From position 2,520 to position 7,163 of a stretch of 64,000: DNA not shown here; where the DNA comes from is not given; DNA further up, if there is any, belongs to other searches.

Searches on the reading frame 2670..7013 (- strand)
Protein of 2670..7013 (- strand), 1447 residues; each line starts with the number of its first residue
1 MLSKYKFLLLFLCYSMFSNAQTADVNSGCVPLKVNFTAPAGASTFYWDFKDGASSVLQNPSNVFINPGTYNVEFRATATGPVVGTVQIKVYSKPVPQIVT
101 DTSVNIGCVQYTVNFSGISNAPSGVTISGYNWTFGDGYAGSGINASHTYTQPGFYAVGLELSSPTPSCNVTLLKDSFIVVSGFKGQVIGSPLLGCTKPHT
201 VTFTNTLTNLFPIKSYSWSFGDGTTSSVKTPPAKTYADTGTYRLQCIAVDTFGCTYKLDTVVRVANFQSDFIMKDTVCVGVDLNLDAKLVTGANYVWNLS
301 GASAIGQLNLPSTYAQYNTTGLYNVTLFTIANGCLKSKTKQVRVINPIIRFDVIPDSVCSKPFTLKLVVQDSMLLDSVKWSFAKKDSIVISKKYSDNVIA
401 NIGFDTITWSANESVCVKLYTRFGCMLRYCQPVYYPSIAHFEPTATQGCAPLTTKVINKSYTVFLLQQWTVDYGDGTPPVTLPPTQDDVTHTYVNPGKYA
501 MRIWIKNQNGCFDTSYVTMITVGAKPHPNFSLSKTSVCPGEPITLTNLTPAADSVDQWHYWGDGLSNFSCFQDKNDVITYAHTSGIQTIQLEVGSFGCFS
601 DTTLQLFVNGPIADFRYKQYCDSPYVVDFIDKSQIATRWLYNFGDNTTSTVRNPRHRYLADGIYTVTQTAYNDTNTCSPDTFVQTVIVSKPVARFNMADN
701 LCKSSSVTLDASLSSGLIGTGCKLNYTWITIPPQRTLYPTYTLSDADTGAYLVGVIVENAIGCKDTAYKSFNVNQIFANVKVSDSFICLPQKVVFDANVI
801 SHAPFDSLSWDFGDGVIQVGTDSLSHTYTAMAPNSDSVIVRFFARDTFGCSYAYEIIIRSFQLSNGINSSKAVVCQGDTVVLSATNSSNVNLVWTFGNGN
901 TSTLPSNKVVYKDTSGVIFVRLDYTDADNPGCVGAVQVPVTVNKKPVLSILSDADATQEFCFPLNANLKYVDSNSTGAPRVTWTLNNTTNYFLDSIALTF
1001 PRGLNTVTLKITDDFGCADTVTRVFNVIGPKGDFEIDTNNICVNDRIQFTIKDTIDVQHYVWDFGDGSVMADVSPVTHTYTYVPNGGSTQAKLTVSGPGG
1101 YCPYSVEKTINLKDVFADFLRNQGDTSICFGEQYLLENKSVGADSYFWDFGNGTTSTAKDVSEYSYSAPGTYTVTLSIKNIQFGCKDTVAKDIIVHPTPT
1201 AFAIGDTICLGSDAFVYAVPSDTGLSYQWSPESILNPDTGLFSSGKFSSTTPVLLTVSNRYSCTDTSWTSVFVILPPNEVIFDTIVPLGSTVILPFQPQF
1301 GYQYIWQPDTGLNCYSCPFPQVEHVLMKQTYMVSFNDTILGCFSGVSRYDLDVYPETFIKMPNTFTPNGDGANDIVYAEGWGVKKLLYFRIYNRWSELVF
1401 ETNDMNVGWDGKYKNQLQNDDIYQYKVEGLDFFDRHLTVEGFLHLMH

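Call 51: search_protein_families(library=pfam, proteins=[window:2670-7013:-], max_evalue=0.00001)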
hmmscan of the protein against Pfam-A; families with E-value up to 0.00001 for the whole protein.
window:2670-7013:- (1447 aa): 3 families
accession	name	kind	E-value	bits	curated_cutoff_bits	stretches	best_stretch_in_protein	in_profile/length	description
PF18911.6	PKD_4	-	2e-79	262.1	27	7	94-161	4-68/85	PKD domain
PF00801.26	PKD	-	1.2e-46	157.1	23.5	1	1145-1180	31-67/80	PKD domain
PF13585.12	CHU_C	-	4.2e-12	46.5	27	1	1359-1429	1-72/86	CHU_C Type IX secretion signal domain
